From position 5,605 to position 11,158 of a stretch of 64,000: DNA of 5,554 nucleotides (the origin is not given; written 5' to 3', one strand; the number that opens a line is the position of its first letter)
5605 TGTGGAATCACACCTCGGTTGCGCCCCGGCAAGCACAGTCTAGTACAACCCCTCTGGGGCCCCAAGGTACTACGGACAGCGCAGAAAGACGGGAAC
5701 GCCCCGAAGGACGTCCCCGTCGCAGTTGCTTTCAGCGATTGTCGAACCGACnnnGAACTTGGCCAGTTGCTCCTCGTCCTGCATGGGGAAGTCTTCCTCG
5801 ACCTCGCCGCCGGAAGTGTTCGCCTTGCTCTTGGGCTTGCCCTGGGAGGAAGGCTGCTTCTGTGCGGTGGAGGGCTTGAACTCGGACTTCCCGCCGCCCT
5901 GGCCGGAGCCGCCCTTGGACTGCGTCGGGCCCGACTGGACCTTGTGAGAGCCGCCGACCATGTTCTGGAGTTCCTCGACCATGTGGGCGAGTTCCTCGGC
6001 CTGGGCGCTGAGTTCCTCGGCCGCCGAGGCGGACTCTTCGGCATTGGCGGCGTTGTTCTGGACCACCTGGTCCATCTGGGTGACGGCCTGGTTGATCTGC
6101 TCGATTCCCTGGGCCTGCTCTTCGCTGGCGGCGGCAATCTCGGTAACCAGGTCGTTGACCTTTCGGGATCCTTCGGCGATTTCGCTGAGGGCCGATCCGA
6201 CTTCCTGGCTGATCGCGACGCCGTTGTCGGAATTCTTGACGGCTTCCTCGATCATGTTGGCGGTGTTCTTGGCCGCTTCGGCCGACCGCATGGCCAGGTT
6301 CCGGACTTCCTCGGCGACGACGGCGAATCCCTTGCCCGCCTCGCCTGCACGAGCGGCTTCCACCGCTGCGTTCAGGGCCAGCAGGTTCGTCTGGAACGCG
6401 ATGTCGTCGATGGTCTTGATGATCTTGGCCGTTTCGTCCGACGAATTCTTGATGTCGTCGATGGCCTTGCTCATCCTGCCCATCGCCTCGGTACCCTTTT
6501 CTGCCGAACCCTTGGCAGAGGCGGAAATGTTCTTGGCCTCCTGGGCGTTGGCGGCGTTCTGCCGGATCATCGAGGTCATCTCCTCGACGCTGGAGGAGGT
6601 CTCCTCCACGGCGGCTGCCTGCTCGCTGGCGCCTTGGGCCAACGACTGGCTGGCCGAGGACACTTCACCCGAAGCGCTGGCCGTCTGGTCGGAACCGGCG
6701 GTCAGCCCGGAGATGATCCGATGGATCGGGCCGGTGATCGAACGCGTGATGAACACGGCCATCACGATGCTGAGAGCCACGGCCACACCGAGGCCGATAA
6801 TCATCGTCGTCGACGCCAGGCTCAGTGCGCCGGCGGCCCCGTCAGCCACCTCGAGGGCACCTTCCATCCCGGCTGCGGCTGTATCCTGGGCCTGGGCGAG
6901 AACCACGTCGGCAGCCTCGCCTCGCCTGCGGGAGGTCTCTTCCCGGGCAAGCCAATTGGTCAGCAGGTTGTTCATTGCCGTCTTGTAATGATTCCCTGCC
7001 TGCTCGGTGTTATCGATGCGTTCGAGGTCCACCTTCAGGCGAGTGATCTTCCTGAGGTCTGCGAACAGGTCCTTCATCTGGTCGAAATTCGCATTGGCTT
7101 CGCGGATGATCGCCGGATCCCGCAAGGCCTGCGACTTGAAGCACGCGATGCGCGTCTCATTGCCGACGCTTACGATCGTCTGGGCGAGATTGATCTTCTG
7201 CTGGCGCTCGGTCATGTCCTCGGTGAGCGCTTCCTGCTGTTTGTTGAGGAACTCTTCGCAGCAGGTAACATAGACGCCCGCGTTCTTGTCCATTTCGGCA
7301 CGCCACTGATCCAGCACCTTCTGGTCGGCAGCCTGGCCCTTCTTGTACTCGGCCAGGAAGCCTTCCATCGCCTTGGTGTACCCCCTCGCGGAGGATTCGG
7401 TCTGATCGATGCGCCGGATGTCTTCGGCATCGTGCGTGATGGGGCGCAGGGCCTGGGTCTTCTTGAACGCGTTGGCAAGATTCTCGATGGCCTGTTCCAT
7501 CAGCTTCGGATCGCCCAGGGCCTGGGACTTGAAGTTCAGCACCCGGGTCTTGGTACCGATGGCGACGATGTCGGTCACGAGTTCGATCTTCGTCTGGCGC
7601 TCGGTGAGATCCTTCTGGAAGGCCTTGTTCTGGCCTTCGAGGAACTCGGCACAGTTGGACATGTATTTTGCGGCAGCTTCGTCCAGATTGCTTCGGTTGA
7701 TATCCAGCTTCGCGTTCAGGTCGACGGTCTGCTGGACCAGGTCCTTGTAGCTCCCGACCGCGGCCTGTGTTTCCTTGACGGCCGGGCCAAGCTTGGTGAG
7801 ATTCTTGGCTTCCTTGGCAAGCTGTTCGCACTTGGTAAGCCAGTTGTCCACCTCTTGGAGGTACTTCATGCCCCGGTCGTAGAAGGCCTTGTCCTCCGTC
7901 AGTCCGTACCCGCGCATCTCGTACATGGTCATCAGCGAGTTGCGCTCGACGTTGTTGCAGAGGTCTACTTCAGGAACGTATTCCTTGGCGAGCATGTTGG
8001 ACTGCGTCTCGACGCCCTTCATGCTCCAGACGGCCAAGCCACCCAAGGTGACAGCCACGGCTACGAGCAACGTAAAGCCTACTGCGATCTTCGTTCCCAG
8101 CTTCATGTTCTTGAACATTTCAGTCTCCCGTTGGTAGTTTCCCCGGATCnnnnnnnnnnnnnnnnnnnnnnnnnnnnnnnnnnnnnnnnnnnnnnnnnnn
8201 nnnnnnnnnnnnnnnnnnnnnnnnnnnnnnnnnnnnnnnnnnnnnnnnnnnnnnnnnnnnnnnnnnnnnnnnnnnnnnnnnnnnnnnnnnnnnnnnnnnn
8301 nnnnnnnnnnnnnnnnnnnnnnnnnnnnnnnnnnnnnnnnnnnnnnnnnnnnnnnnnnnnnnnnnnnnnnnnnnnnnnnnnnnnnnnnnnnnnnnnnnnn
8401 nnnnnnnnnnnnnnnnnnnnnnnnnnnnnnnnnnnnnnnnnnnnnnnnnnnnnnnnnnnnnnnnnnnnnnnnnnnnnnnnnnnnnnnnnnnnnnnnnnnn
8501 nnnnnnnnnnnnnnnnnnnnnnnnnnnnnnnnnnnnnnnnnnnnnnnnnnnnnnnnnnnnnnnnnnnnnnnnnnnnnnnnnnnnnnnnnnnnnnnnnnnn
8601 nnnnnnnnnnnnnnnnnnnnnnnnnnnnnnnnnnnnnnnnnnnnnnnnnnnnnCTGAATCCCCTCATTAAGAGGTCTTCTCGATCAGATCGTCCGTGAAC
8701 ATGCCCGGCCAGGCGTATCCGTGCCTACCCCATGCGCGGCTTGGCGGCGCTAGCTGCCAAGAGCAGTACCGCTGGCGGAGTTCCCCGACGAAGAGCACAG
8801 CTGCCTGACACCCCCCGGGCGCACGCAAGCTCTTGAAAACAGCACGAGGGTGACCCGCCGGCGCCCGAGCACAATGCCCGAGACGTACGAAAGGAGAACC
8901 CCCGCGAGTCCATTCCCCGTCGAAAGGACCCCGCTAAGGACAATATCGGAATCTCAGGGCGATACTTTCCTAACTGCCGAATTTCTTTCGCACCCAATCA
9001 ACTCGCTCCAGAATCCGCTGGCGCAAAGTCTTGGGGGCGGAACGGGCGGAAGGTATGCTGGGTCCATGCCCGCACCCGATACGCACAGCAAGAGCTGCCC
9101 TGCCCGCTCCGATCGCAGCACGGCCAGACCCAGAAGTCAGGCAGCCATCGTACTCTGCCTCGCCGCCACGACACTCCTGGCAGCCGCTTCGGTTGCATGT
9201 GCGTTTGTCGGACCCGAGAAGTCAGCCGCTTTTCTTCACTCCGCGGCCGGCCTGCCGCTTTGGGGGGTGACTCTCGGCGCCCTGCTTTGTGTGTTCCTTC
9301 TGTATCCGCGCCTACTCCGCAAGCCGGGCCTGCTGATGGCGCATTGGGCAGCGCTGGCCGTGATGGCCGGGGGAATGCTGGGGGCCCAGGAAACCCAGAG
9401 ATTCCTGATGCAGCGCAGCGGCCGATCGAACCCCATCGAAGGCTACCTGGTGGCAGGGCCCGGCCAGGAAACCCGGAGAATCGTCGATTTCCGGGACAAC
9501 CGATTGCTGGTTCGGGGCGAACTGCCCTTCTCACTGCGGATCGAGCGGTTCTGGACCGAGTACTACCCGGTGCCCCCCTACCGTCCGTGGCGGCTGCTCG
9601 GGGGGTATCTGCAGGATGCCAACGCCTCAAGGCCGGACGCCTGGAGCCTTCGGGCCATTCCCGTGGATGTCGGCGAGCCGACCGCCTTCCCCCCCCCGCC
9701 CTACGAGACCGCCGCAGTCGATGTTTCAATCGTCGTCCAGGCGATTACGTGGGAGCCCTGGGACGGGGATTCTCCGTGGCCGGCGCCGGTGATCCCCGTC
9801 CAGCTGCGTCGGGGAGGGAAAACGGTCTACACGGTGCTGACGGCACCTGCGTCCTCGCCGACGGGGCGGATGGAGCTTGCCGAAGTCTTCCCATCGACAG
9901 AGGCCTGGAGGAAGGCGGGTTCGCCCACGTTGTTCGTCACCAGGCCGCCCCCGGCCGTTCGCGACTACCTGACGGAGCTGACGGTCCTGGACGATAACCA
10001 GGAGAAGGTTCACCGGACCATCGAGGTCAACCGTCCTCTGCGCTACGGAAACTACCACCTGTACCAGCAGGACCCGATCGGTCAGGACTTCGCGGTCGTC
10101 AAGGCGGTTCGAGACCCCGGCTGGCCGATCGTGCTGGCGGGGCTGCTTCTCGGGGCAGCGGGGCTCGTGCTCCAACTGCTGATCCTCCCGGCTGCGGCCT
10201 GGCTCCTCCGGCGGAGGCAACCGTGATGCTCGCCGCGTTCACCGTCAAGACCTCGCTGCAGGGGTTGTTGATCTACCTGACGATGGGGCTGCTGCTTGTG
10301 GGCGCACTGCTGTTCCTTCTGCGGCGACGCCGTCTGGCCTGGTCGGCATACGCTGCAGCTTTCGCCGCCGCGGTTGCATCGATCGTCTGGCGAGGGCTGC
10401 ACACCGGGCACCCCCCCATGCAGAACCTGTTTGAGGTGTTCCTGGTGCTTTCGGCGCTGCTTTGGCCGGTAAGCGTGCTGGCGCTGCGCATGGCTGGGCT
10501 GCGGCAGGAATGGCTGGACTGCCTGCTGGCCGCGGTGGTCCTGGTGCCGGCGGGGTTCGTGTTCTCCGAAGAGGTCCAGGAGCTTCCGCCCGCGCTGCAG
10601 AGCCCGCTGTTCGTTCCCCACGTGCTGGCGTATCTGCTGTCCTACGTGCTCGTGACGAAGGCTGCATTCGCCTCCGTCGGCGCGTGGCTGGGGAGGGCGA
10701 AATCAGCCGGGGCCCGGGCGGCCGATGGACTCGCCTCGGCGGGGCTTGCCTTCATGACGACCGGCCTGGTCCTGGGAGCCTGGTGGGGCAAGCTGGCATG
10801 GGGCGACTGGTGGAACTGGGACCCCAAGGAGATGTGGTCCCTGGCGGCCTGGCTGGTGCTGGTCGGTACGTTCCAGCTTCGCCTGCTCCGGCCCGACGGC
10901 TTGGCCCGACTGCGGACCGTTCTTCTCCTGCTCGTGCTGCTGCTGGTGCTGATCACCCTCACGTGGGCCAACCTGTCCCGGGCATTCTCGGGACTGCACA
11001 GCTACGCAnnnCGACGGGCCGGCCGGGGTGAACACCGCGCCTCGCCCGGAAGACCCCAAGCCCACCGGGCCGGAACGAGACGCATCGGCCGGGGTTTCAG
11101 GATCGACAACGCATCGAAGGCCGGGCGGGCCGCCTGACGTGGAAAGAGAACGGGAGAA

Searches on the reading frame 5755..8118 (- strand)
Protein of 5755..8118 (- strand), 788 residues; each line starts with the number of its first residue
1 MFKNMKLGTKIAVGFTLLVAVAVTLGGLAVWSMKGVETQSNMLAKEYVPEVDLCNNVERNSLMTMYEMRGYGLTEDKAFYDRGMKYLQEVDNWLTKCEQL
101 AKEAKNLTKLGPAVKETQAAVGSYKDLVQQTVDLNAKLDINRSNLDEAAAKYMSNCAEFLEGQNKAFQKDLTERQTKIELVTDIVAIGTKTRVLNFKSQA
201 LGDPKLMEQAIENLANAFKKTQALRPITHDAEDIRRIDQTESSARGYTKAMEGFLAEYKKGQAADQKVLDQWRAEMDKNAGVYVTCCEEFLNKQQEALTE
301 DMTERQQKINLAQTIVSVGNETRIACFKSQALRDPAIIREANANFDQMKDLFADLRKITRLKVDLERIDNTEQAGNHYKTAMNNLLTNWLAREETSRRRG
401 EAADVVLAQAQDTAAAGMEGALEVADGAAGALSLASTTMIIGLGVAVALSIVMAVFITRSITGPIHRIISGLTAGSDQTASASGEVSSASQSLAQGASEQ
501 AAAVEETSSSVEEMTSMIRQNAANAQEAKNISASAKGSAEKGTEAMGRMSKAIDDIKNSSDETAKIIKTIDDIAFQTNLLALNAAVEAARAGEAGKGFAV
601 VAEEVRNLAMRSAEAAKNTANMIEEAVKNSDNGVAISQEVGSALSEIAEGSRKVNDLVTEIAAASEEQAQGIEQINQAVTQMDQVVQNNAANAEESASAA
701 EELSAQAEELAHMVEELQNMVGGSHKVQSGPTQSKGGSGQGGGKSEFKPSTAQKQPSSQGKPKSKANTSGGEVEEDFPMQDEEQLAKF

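Call 58: search_protein_families(library=pfam, proteins=[window:5755-8118:-], max_evalue=0.0001)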
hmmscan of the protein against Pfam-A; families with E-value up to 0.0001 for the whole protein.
window:5755-8118:- (788 aa): 1 family
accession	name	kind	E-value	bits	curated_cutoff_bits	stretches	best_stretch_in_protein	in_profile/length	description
PF00015.26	MCPsignal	-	2.4e-46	158.2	34.6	1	531-686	3-172/172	Methyl-accepting chemotaxis protein (MCP) signalling domain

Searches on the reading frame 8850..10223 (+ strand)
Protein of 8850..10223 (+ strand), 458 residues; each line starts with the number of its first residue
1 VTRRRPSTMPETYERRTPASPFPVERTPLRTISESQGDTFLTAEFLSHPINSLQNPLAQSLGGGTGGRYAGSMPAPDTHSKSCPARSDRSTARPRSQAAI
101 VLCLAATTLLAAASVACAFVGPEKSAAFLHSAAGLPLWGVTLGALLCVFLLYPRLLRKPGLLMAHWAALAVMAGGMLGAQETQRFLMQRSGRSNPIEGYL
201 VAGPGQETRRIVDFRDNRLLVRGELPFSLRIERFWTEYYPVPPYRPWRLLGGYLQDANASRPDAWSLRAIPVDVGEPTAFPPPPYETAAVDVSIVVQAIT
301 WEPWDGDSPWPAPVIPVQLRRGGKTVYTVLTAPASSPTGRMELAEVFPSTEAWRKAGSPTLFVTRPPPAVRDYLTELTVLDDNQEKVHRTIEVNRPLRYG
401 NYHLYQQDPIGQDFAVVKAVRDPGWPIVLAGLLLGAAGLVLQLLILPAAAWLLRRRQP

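Call 58: search_protein_families(library=pfam, proteins=[window:8850-10223:+], max_evalue=0.0001)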
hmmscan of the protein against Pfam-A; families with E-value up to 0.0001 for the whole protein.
window:8850-10223:+ (458 aa): 1 family
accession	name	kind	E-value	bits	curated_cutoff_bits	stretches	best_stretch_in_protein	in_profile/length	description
PF05140.19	ResB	-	4.4e-15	55.9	24.6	1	369-408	224-264/486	ResB-like family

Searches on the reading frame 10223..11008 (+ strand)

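Call 58: search_protein_families(library=pfam, proteins=[window:10223-11008:+], max_evalue=0.0001)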
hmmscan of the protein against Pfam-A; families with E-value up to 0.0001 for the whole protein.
window:10223-11008:+ (262 aa): 1 family
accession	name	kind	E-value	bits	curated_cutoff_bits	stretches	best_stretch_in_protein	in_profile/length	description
PF01578.25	Cytochrom_C_asm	-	1.2e-24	87.6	29.9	1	68-245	3-200/212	Cytochrome C assembly protein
